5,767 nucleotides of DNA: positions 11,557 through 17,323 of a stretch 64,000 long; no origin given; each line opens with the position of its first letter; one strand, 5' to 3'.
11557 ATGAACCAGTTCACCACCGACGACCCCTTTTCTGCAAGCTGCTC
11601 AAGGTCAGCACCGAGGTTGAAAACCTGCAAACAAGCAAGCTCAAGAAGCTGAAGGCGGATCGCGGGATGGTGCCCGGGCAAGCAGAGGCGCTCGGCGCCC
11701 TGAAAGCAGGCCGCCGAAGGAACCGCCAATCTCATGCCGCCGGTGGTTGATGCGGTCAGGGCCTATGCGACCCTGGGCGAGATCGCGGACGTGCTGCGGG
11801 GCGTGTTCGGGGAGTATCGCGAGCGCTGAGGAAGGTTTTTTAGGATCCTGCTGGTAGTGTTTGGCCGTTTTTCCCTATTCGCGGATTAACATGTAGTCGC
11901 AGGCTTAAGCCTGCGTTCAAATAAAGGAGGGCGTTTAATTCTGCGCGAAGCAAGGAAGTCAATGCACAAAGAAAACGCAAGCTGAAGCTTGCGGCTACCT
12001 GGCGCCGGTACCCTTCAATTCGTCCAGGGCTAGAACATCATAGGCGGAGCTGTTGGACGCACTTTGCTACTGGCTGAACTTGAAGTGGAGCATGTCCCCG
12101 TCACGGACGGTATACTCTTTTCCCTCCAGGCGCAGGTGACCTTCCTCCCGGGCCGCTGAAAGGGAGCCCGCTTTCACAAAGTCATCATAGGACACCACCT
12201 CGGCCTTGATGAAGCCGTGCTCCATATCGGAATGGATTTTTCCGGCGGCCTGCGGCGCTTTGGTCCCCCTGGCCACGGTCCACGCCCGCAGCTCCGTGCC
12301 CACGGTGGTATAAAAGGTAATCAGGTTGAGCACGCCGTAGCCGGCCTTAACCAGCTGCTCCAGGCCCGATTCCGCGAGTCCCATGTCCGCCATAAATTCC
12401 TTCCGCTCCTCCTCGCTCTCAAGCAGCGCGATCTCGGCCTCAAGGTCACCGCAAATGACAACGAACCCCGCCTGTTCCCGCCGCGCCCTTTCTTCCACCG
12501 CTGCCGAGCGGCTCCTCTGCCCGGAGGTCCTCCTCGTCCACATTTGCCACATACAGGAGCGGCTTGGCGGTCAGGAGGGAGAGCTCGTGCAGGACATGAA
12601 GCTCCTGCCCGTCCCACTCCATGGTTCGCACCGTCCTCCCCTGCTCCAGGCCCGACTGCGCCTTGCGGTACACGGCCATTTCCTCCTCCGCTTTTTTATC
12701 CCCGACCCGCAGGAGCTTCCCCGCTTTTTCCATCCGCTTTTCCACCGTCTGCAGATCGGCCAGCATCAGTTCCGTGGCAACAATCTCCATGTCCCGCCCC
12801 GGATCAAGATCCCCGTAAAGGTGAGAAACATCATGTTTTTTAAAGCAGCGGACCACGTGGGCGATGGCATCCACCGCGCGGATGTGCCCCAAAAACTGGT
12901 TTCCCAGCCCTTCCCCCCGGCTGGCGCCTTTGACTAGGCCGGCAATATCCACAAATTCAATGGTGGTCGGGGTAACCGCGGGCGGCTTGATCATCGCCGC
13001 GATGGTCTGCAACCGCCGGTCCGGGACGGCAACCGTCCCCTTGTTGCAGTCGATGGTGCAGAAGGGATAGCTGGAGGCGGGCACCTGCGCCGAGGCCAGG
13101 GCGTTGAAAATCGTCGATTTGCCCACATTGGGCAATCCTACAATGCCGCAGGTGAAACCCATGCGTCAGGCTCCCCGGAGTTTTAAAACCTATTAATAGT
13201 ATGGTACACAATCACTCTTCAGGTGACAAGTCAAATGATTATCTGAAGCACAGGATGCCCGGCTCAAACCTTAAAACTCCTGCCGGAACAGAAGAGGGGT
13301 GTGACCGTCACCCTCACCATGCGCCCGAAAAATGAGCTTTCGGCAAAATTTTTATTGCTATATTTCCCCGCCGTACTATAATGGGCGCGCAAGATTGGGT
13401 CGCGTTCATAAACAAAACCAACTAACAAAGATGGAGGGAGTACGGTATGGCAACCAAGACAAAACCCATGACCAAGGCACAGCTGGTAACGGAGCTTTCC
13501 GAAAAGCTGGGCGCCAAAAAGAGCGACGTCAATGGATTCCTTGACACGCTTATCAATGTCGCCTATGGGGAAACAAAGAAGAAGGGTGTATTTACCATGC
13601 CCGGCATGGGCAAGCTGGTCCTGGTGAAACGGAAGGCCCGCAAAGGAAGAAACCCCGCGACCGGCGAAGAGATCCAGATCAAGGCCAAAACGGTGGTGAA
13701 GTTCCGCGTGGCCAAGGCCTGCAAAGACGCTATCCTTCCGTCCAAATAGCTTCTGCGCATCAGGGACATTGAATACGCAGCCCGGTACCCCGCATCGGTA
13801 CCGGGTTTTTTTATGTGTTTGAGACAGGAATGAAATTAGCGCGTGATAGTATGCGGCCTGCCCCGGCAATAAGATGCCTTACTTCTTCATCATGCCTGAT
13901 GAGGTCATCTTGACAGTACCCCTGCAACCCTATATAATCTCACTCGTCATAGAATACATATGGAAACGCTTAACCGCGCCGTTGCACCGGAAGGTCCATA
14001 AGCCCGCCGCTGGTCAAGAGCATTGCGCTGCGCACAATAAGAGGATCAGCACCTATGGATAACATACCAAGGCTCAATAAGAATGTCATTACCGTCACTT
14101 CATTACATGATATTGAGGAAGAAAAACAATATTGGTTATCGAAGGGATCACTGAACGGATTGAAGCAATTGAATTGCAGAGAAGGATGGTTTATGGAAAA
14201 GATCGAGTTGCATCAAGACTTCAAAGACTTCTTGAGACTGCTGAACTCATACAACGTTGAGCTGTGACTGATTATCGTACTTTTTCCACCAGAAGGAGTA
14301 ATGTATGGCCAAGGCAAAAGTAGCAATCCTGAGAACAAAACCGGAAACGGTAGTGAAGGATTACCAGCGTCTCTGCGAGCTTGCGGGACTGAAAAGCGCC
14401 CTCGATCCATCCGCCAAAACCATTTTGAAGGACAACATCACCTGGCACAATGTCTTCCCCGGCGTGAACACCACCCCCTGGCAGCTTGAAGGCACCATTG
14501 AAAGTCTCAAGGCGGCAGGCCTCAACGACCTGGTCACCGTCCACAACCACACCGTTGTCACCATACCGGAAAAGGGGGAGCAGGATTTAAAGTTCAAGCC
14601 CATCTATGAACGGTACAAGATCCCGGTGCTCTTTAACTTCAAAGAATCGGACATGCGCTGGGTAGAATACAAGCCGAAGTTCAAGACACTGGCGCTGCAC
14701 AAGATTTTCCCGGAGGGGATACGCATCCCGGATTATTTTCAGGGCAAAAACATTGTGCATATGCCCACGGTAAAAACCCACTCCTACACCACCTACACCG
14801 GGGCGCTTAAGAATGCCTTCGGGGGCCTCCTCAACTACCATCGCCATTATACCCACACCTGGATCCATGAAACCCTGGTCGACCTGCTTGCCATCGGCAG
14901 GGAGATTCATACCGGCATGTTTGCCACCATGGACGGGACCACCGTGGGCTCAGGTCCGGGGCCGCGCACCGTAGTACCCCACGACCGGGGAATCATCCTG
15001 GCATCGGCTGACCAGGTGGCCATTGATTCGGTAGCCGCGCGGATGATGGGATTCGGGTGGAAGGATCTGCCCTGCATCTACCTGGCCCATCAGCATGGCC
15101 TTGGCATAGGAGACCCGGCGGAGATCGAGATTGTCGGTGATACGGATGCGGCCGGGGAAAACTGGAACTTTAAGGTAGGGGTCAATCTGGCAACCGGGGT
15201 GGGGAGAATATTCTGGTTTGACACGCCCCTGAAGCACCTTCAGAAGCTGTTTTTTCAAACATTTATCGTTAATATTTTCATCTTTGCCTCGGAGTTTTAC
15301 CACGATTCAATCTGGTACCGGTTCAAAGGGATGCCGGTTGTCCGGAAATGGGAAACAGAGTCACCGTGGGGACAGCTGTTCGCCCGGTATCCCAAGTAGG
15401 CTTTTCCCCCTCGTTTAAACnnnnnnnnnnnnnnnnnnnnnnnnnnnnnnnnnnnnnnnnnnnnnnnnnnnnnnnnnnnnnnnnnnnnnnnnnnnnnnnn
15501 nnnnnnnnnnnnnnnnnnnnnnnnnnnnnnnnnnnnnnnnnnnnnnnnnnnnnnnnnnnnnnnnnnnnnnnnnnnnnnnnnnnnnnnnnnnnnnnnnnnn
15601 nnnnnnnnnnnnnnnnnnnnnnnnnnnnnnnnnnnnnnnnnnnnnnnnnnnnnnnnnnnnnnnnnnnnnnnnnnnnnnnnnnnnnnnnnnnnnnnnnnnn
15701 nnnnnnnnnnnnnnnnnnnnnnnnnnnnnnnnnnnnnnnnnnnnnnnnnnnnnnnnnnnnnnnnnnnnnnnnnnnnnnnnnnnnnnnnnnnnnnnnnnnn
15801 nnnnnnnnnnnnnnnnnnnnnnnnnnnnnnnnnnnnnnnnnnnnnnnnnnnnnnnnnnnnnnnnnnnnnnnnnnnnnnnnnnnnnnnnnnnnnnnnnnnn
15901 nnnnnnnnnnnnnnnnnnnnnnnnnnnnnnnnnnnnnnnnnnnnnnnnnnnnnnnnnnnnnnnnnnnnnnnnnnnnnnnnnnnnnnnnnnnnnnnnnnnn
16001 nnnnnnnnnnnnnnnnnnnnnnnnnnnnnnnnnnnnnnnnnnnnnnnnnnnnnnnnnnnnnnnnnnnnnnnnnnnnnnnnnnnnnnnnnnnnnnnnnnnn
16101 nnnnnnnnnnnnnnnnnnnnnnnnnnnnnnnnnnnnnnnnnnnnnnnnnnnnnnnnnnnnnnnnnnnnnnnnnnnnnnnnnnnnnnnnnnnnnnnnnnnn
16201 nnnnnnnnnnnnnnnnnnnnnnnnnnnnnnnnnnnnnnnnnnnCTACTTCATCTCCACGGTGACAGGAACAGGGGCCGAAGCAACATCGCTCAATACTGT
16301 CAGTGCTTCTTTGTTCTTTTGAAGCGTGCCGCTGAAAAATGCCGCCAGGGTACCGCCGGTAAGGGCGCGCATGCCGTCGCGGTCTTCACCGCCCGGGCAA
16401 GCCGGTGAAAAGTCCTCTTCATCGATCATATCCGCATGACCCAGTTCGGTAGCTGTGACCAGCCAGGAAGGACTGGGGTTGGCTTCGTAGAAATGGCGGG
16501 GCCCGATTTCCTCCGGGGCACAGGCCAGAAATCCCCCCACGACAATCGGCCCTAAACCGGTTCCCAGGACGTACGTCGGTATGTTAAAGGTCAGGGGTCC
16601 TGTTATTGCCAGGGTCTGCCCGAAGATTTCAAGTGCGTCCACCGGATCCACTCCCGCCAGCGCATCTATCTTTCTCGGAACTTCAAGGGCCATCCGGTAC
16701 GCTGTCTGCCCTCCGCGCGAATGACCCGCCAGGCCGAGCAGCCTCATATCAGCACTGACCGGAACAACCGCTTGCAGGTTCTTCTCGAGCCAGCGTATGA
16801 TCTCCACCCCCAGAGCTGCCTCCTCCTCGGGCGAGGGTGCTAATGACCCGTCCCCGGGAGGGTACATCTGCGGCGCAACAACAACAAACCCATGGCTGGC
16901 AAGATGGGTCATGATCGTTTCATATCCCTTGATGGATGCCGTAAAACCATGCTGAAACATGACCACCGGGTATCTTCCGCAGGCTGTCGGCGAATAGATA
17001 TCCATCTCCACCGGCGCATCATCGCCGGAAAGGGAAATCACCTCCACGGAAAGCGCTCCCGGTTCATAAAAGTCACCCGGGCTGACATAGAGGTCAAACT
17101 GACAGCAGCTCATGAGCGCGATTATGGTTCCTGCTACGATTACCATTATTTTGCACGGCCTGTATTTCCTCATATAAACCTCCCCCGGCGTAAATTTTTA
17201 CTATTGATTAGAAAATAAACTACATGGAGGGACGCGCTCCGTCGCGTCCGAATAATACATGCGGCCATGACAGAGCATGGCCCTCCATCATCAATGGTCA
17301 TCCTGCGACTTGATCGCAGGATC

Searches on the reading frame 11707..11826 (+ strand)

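Call 80: search_protein_families(library=pfam, proteins=[window:11707-11826:+], max_evalue=0.0001)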
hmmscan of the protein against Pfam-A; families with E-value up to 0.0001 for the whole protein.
seq(40 aa): 1 family
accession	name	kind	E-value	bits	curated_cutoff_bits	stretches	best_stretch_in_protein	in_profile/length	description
PF01642.28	MM_CoA_mutase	-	1.3e-05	24.4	22.1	1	2-35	482-512/512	Methylmalonyl-CoA mutase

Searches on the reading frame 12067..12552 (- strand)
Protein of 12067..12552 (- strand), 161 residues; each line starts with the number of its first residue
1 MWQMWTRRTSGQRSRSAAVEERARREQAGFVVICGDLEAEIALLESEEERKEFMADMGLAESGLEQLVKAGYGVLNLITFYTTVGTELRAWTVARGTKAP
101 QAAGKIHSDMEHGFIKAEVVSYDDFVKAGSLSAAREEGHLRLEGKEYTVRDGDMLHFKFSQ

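Call 80: search_protein_families(library=pfam, proteins=[window:12067-12552:-], max_evalue=0.0001)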
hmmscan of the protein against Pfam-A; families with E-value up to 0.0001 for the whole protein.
window:12067-12552:- (161 aa): 1 family
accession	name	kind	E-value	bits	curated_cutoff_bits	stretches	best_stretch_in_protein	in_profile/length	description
PF06071.19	YchF-GTPase_C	-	2.4e-35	120.9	27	1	77-159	1-83/84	Protein of unknown function (DUF933)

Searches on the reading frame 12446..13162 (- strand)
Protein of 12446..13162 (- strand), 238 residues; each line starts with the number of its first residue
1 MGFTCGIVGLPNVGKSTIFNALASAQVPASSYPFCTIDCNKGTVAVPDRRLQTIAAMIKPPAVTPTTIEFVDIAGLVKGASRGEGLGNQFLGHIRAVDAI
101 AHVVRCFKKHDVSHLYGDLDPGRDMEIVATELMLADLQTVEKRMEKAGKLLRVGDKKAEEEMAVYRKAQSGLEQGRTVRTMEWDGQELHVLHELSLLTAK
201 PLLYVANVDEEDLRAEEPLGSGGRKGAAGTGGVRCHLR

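Call 60: search_protein_families(library=pfam, proteins=[window:12446-13162:-], max_evalue=0.00001)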
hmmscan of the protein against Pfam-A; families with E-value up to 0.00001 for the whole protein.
window:12446-13162:- (238 aa): 2 families
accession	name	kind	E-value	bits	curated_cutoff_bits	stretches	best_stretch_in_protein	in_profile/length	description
PF01926.29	MMR_HSR1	-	1.5e-21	77.1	21.9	1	5-110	2-87/113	50S ribosome-binding GTPase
PF02421.24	FeoB_N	-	6.3e-07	29.5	27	1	4-51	2-49/156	Ferrous iron transport protein B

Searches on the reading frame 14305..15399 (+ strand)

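Call 60: search_protein_families(library=pfam, proteins=[window:14305-15399:+], max_evalue=0.00001)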
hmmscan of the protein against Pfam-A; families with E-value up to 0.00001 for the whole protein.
window:14305-15399:+ (364 aa): 1 family
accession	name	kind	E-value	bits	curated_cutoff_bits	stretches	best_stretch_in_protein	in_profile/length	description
PF04015.17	DUF362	-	3.6e-23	83.1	24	1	41-246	3-200/200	Domain of unknown function (DUF362)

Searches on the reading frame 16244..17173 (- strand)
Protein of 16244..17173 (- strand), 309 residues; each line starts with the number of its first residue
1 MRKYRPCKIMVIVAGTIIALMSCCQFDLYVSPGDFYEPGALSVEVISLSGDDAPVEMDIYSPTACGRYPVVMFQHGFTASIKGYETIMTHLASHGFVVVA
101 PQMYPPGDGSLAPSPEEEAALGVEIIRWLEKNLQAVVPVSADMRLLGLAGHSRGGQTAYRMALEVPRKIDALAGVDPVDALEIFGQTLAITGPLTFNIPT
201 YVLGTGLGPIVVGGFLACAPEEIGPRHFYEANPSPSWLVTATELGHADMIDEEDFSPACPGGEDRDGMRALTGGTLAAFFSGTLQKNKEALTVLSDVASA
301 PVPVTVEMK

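Call 61: search_protein_families(library=pfam, proteins=[window:16244-17173:-], max_evalue=0.00001)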
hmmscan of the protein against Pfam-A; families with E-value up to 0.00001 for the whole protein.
window:16244-17173:- (309 aa): 4 families
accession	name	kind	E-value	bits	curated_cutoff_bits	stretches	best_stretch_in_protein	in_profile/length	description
PF07224.18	Chlorophyllase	-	6.2e-53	180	26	1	36-304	6-294/301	Chlorophyllase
PF03403.19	PAF-AH_p_II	-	1.4e-07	30.9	20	1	64-101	97-133/372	Platelet-activating factor acetylhydrolase, isoform II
PF12740.14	PETase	-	3e-07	30.6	28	1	58-184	43-164/263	PET hydrolase-like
PF00561.26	Abhydrolase_1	-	2.4e-06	27.8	25.8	1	69-177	1-102/245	alpha/beta hydrolase fold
